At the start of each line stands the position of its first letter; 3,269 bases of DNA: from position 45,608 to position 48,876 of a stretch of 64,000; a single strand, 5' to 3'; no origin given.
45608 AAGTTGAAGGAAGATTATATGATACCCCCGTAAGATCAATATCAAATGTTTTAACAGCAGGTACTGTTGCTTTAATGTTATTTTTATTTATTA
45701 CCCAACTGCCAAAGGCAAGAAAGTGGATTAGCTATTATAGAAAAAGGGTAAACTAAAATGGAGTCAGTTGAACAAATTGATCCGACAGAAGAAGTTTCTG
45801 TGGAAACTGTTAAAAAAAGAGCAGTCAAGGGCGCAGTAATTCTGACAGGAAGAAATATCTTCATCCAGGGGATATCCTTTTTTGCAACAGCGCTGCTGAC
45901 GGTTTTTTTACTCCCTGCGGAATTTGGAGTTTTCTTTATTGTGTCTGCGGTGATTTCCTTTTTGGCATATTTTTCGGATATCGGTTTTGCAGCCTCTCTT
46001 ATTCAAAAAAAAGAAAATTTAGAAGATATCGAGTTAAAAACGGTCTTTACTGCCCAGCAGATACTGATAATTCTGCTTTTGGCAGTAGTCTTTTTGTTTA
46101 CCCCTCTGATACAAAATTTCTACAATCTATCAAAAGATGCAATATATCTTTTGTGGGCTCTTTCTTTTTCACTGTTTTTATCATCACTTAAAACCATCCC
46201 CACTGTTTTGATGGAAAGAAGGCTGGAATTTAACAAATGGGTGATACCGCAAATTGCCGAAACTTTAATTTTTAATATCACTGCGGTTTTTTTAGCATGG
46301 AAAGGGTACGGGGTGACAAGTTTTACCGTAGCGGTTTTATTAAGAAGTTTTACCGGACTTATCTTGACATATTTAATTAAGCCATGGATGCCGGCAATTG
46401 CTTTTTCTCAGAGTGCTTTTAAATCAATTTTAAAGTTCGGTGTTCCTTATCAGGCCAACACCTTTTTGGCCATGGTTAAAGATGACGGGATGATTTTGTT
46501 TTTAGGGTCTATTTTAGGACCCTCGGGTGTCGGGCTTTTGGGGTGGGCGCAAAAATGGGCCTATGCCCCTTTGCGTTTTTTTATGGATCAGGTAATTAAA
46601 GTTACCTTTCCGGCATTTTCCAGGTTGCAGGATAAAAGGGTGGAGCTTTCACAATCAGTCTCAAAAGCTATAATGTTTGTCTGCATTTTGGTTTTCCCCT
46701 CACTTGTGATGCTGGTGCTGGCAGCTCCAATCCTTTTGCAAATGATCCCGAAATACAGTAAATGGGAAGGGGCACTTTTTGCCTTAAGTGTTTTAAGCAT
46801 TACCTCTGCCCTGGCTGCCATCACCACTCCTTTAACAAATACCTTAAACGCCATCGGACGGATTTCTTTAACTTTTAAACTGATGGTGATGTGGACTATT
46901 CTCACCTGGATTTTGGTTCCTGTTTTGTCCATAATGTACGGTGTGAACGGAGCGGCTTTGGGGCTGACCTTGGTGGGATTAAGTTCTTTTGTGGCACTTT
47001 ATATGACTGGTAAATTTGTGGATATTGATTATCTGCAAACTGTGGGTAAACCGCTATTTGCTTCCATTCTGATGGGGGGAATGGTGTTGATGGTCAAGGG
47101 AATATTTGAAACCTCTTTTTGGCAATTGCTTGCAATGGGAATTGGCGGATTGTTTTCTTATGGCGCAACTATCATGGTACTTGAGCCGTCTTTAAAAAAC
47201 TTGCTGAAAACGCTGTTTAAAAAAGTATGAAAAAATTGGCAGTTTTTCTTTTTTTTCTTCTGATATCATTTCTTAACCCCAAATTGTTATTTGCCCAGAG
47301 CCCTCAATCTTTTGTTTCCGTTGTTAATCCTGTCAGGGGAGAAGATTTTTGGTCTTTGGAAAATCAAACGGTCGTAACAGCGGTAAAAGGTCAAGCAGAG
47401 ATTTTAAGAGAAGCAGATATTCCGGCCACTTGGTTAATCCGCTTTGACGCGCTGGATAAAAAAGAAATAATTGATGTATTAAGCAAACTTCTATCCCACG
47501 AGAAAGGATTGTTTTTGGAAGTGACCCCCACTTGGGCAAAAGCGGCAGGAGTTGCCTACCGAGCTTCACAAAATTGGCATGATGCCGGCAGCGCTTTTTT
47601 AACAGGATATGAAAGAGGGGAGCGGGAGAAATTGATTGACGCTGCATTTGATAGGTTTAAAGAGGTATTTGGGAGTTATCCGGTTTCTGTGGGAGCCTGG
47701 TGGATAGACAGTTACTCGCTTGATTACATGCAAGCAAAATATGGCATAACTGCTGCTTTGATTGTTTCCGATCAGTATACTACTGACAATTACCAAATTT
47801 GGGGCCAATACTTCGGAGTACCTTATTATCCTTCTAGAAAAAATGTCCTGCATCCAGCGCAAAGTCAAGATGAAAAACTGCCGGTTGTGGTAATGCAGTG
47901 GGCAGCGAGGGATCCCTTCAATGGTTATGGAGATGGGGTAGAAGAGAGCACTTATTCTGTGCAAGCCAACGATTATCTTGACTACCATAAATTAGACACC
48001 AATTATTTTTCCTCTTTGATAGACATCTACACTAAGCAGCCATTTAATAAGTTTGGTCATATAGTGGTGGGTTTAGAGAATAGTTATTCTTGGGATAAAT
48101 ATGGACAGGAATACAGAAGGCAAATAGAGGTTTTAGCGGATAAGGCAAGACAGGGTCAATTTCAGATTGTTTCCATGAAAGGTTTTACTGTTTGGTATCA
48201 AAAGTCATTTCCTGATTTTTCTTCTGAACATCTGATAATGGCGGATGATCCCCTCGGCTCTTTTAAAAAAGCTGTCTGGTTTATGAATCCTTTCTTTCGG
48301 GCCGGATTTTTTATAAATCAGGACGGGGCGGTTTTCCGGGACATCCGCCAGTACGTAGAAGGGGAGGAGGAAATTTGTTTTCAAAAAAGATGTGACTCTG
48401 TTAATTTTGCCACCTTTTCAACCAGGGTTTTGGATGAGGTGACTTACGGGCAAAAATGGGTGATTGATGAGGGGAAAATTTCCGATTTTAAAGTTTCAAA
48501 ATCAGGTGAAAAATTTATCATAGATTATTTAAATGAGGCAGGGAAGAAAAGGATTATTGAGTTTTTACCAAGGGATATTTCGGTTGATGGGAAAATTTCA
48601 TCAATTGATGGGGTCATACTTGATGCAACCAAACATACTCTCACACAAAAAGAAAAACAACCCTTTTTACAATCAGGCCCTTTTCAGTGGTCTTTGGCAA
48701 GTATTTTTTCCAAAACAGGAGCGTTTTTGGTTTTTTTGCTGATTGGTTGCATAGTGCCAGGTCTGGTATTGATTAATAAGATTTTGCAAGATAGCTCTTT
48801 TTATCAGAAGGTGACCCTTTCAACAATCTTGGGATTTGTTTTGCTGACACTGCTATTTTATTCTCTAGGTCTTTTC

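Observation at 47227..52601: Tandem pair of giant novel membrane paralogs (family C) with shared motif blocks, one carrying a 480-aa secreted N-terminal domain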

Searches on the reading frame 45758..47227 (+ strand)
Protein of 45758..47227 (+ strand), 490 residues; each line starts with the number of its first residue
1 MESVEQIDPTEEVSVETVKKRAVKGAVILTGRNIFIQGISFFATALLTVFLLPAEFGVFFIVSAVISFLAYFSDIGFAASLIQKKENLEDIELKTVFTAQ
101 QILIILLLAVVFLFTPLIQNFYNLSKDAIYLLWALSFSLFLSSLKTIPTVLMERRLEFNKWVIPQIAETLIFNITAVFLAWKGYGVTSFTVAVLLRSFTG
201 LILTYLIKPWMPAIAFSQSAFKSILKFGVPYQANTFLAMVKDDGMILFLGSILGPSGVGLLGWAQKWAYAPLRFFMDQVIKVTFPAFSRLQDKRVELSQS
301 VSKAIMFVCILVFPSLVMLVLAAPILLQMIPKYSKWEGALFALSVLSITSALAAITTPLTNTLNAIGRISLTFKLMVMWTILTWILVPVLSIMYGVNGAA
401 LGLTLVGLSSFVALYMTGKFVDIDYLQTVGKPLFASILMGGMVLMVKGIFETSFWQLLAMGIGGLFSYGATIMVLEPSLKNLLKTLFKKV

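Call 6: search_protein_families(library=pfam, proteins=[window:45758-47227:+], max_evalue=0.01)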
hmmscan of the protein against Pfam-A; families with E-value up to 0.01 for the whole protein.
window:45758-47227:+ (490 aa): 2 families
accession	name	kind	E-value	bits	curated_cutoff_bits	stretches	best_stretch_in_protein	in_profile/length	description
PF13440.11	Polysacc_synt_3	-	1.3e-50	172.7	23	1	47-330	2-283/293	Polysaccharide biosynthesis protein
PF01943.22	Polysacc_synt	-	2.4e-23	83.4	28.2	1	23-291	2-274/274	Polysaccharide biosynthesis protein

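Call 79: search_protein_families(library=ncbifam, proteins=[window:45758-47227:+], max_evalue=0.00001)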
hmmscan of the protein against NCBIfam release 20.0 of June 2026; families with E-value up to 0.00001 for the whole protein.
window:45758-47227:+ (490 aa): 3 families
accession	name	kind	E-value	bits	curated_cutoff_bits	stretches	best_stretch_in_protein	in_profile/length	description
NF007773.0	PRK10459.1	equivalog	8.3e-44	150.4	273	1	18-484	3-476/492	MOP flippase family protein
NF058658.1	Oglyco_Wzx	exception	8.7e-27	94.2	720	1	16-398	4-382/478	O-glycosylation flippase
NF047674.1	TeichurnBiosyTuaB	equivalog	5.2e-26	91.7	580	1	17-452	3-441/469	teichuronic acid biosynthesis protein TuaB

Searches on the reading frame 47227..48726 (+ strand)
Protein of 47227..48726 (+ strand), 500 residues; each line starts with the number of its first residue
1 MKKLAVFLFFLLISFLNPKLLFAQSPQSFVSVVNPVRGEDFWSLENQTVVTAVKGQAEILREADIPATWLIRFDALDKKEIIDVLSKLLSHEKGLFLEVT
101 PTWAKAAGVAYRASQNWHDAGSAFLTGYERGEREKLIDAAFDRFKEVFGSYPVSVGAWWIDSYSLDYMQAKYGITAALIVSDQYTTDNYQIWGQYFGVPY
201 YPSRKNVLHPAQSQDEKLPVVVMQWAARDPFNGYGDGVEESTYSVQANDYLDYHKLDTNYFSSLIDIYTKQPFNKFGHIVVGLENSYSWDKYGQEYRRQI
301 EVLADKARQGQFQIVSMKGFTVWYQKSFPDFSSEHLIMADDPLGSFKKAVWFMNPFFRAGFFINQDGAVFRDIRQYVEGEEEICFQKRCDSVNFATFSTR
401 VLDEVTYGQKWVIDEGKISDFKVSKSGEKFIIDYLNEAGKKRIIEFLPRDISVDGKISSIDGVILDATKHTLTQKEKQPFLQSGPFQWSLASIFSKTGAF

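Call 7: search_protein_families(library=ncbifam, proteins=[window:47227-48726:+], max_evalue=1)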
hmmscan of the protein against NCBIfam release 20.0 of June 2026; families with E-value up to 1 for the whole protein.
window:47227-48726:+ (500 aa): 0 families

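Call 14: find_homologous_proteins(query=window:47227-48726:+)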
Query window:47227-48726:+ (500 aa): 569 proteins with E <= 0.001 among 8000 candidates; the best 120 are listed.
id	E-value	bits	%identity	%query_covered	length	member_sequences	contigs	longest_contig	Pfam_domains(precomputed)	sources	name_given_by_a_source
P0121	1.3e-222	759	66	99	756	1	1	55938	-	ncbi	-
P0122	5.2e-222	757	66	99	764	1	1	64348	-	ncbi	-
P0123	5.2e-218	744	65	95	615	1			-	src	-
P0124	2.9e-186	639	68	76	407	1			PF12979.14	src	-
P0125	1.1e-184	634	58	92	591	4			-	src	-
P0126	1.8e-180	620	69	76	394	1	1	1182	PF12979.14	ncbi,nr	ncbi:MAG: hypothetical protein Q8Q86_00155, partial [Candidatus Daviesbacteria bacterium]|nr:hypothe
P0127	2.2e-178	613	66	75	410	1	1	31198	PF12979.14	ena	-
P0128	9.0e-171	588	64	80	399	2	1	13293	-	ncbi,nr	ncbi:hypothetical protein HYW43_00620, partial [Candidatus Daviesbacteria bacterium]|nr:hypothetical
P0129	3.7e-161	556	53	94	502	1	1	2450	-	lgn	-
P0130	1.9e-158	547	51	94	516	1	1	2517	-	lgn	-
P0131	6.0e-155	535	52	92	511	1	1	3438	-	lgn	-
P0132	1.5e-153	531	50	93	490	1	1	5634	-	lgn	-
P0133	1.9e-151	524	50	96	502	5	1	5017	-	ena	-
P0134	1.1e-147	511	71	60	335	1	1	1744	-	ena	-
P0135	1.2e-146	508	49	92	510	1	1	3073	-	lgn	-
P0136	2.4e-145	504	49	89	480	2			PF12979.14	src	-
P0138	1.2e-138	482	47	90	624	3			PF12979.14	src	-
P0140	3.6e-137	477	47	97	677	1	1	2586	PF12979.14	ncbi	-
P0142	4.3e-136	473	49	88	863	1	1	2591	PF12979.14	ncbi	ncbi:MAG: Uncharacterized protein G01um101493_351, partial [Microgenomates group bacterium Gr01-1014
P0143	3.2e-132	461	50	78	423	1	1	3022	PF12979.14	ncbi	ncbi:MAG: hypothetical protein G01um101493_264, partial [Microgenomates group bacterium Gr01-1014_93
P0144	2.7e-130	454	50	81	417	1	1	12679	PF12979.14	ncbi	-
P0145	3.3e-126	441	46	89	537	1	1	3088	PF12979.14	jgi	jgi:hypothetical protein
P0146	1.4e-124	435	65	57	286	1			PF12979.14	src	-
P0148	1.3e-109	386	46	77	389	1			PF12979.14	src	-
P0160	4.2e-93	331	42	79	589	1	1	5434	PF12979.14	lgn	-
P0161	2.6e-92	329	37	91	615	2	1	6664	PF12979.14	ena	-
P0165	1.4e-91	327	42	78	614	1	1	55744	PF12979.14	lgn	-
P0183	9.4e-90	320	40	86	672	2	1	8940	PF12979.14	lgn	-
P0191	2.5e-89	319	56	53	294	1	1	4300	PF12979.14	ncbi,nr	ncbi:MAG: hypothetical protein NTV20_01820 [Candidatus Shapirobacteria bacterium]|nr:hypothetical pr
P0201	7.0e-89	318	38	94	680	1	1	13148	PF12979.14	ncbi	-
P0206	3.0e-88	316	40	83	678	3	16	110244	-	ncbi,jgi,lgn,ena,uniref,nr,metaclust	ncbi:MAG: hypothetical protein US62_C0006G0002 [Candidatus Woesebacteria bacterium GW2011_GWA1_37_8]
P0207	5.1e-88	315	36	93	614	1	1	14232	PF12979.14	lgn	-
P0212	1.4e-87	313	38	83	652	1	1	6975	PF12979.14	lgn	-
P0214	2.5e-87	312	43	76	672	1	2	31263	PF12979.14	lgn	-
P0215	2.7e-87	312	40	76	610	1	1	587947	PF12979.14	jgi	-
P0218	3.9e-87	312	36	94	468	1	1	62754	PF12979.14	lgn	-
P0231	2.8e-86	309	35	100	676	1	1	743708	-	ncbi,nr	ncbi:MAG: hypothetical protein PHE48_01885 [Candidatus Daviesbacteria bacterium]|nr:hypothetical pro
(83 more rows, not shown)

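Call 15: search_protein_families(library=pfam, proteins=[window:47227-48726:+, P0124, P0206, P0231, P0121], max_evalue=10)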
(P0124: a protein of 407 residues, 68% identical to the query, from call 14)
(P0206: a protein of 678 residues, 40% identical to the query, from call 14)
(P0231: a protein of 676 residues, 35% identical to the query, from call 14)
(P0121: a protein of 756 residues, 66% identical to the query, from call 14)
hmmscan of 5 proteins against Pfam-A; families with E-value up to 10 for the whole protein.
window:47227-48726:+ (500 aa): 0 families

P0124 (407 aa): 0 families

P0206 (678 aa): 5 families
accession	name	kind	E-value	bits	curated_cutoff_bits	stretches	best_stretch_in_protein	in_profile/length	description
PF12979.12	DUF3863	-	0.013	14.7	27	1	148-226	126-204/349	Domain of Unknown Function with PDB structure (DUF3863)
PF02673.24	BacA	-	0.04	14.1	33.4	1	498-557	78-136/257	Bacitracin resistance protein BacA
PF09331.17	DUF1985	-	0.16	12.4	35.1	1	587-645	36-99/141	Domain of unknown function (DUF1985)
PF04932.20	Wzy_C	-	0.18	12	31.7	1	507-571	18-86/149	O-Antigen ligase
PF11026.13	DUF2721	-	1.9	8.9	28.3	1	506-552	74-119/129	Protein of unknown function (DUF2721)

P0231 (676 aa): 1 family
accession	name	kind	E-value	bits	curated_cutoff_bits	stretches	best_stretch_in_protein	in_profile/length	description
PF13567.11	DUF4131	-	0.16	12.1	31.6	1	508-561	11-62/165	Domain of unknown function (DUF4131)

P0121 (756 aa): 0 families

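Call 19: search_solved_structures(query=A2, max_evalue=10)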
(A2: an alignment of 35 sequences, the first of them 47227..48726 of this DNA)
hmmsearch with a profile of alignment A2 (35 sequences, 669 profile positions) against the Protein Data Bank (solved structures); distinct sequences matched with E-value up to 10: 2.
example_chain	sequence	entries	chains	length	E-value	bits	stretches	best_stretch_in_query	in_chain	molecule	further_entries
3lm3_A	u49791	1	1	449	1.1e-05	27.8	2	145-219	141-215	uncharacterized protein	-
2f3x_A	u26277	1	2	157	1.2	11.1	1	359-474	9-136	Transcription factor fapR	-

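Call 26: predict_structure(alignment_id=A2)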
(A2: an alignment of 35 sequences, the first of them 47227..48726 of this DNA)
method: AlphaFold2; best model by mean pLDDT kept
length: 500 residues; sequences in the alignment: 35
mean_pLDDT: 86.3   pTM: 0.85
mean pLDDT of the five models: 86.3, 86.0, 85.6, 85.4, 83.8
residues with pLDDT >= 90: 317; 70-90: 110; 50-70: 43; < 50: 30
segments of 3 or more residues with pLDDT < 50: 18-23, 477-500
pLDDT, mean of each block of 10 residues (from residue 1): 84 65 68 89 74 94 96 95 95 95 95 66 76 97 98 94 96 96 71 90 95 96 93 70 77 84 95 95 77 92 96 97 97 95 90 97 93 93 86 77 88 93 95 96 97 97 90 53 35 43
secondary structure, 60 per line:
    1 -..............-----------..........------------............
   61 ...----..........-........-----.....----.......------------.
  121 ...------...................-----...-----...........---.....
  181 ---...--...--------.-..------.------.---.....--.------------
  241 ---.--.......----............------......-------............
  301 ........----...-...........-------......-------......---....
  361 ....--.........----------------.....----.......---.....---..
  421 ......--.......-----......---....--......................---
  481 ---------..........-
elements in order: H2-15 E27-36 H49-63 E68-72 H73-77 H79-86 E92-96 H101-107 H120-123 H130-148 E154-156 H162-172 E176-180 E184-186 E189-191 E221-225 H247-253 H258-269 E276-281 H289-308 E313-315 H317-327 E335-340 E348-353 E357-364 E367-375 E401-403 H404-407 E411-415 E419-426 E429-435 E441-446 E450-453 E456-459 H460-477 H490-499

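Call 32: fold_search(model_id=the predicted structure, library=pdb)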
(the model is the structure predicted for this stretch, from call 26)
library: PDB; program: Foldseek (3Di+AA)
matches with E <= 10: 1305; with E <= 0.001: 26
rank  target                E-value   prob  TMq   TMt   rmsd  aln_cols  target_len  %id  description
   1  3lm3                  8.6e-15  1.00  0.56  0.63   4.8       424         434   17  Crystal structure of a putative glycoside hydrolase/deacetylase (bdi_3119) from parabacteroides distasonis at 1.44 A res (released 2010-02-16)
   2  3qbu_A                6.1e-07  1.00  0.38  0.62   8.0       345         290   11  Crystal structure of putative peptidoglycan deactelyase (HP0310) from Helicobacter pylori (released 2011-05-25)
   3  8t0j                  5.0e-06  1.00  0.34  0.58   9.7       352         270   10  Salmonella Typhimurium ArnD (released 2023-10-18)
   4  3rxz_B                5.3e-06  1.00  0.36  0.60   7.1       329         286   14  Crystal structure of putative polysaccharide deacetylase from Mycobacterium smegmatis (released 2011-06-22)
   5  3rxz_C                1.6e-05  1.00  0.36  0.59   6.6       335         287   15  Crystal structure of putative polysaccharide deacetylase from Mycobacterium smegmatis (released 2011-06-22)
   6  3cl6_A                2.9e-05  1.00  0.36  0.55   6.8       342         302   12  Crystal structure of Puue Allantoinase (released 2008-06-10)
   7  1z7a_A                4.9e-05  1.00  0.33  0.52   7.4       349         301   12  Crystal structure of probable Polysaccharide deacetylase from Pseudomonas aeruginosa PAO1 (released 2005-05-10)
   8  4l1g_A                5.5e-05  1.00  0.28  0.58   6.5       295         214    9  Crystal structure of the Bc1960 peptidoglycan N-acetylglucosamine deacetylase from Bacillus cereus (released 2014-06-04)
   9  1z7a_C                5.8e-05  1.00  0.36  0.56   6.9       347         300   11  Crystal structure of probable Polysaccharide deacetylase from Pseudomonas aeruginosa PAO1 (released 2005-05-10)
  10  1z7a_F                5.8e-05  1.00  0.36  0.57   6.8       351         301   11  Crystal structure of probable Polysaccharide deacetylase from Pseudomonas aeruginosa PAO1 (released 2005-05-10)
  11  3rxz_A                6.1e-05  1.00  0.36  0.59   6.7       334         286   15  Crystal structure of putative polysaccharide deacetylase from Mycobacterium smegmatis (released 2011-06-22)
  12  5lgc_A                6.9e-05  1.00  0.27  0.59   6.1       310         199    9  T48 deacetylase with substrate (released 2017-08-02)
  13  5o6y_A                7.3e-05  1.00  0.27  0.56   9.7       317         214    9  Crystal structure of the Bc1960 peptidoglycan N-acetylglucosamine deacetylase in complex with 4-naphthalen-1-yl-~{N}-o (released 2018-06-20)
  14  5lfz                  1.8e-04  1.00  0.26  0.57   6.2       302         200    9  T48 deacetylase (released 2017-08-02)
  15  4l1g_D                1.9e-04  1.00  0.28  0.57   9.8       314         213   10  Crystal structure of the Bc1960 peptidoglycan N-acetylglucosamine deacetylase from Bacillus cereus (released 2014-06-04)
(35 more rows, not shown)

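Call 73: search_solved_structures(query=A2, max_evalue=0.001, show_alignments=1)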
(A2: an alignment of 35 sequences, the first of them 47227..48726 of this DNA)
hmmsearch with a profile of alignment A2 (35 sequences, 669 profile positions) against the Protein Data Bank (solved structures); distinct sequences matched with E-value up to 0.001: 1.
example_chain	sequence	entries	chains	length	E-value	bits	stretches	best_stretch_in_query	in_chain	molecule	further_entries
3lm3_A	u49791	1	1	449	1.1e-05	27.8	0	145-219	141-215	uncharacterized protein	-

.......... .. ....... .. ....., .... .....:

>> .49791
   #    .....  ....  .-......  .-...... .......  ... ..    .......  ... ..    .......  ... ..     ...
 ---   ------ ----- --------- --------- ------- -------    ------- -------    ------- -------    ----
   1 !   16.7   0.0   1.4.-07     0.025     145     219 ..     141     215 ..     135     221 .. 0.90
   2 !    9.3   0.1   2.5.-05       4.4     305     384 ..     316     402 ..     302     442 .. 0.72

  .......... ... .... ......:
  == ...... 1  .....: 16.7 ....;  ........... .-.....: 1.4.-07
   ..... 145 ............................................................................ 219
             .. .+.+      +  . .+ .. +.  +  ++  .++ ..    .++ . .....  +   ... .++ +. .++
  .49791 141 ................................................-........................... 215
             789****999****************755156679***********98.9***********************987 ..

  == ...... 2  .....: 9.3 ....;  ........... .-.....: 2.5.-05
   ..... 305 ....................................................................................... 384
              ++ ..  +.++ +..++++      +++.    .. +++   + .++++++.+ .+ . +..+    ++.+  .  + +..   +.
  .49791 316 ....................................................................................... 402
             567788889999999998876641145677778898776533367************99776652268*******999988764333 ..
